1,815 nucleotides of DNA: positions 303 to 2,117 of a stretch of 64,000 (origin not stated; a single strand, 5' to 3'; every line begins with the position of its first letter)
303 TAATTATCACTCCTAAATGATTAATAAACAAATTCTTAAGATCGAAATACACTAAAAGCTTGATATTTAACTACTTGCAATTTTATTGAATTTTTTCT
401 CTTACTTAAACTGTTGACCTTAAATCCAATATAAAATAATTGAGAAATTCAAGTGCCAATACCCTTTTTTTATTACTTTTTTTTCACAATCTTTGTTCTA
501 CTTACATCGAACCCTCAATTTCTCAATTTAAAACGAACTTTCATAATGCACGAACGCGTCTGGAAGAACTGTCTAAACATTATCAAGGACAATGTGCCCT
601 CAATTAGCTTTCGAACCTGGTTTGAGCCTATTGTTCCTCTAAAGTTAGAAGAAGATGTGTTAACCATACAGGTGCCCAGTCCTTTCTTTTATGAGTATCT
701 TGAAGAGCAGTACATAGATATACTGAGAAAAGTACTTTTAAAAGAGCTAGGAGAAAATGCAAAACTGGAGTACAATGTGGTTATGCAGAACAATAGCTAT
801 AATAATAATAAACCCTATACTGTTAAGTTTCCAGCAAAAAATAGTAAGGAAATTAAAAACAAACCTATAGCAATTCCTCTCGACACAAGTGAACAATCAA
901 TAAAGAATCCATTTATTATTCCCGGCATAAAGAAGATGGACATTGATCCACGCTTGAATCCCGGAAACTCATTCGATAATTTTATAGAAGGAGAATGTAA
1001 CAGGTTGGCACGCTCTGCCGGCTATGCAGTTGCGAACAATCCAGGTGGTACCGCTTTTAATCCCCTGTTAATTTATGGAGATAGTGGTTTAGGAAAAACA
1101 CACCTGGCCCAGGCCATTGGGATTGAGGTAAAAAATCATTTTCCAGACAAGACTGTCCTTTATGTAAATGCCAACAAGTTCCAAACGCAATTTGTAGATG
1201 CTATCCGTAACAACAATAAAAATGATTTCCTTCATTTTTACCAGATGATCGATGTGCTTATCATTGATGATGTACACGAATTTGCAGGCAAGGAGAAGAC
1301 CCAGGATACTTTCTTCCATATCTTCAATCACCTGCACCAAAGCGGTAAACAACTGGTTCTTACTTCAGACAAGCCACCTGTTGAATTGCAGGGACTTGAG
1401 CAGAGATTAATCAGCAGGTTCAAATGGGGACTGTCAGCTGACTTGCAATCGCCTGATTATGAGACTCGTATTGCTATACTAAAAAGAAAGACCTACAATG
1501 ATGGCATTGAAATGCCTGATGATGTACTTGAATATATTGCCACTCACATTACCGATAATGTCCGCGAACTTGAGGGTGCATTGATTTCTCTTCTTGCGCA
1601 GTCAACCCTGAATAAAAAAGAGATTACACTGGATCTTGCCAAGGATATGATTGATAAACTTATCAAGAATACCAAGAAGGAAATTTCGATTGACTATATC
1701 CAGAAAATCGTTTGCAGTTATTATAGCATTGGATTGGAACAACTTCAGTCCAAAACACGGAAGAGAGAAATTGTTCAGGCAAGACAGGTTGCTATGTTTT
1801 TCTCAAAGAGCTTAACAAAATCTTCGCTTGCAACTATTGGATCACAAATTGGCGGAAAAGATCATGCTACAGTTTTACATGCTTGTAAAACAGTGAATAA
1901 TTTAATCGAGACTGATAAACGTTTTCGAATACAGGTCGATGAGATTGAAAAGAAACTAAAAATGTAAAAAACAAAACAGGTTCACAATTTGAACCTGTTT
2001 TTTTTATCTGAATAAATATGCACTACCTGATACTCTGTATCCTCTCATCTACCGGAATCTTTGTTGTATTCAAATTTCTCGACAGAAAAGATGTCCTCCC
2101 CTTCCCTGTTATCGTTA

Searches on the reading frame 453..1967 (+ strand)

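Call 98: search_protein_families(library=pfam, proteins=[window:453-1967:+], max_evalue=0.00001)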
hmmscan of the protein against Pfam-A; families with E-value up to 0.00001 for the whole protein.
window:453-1967:+ (504 aa): 6 families
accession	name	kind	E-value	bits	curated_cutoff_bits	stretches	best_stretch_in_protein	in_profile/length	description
PF00308.24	Bac_DnaA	-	5.9e-62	209.1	23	1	168-329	1-161/162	Bacterial DnaA ATPAse domain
PF08299.17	Bac_DnaA_C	-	3.9e-27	94.5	31.5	1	413-481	1-69/69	Bacterial dnaA protein helix-turn-helix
PF11638.13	DnaA_N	-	6.3e-16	58.3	24.6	1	35-95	2-63/65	DnaA N-terminal domain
PF01695.23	IstB_IS21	-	3.3e-08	33.8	24.1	1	205-308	95-195/238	IstB-like ATP binding protein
PF00004.35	AAA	-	6.9e-07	30.2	21.2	1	205-297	1-98/131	ATPase family associated with various cellular activities (AAA)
PF22688.2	Hda_lid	-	1.3e-06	28.7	27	1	337-399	2-64/65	Hda, lid domain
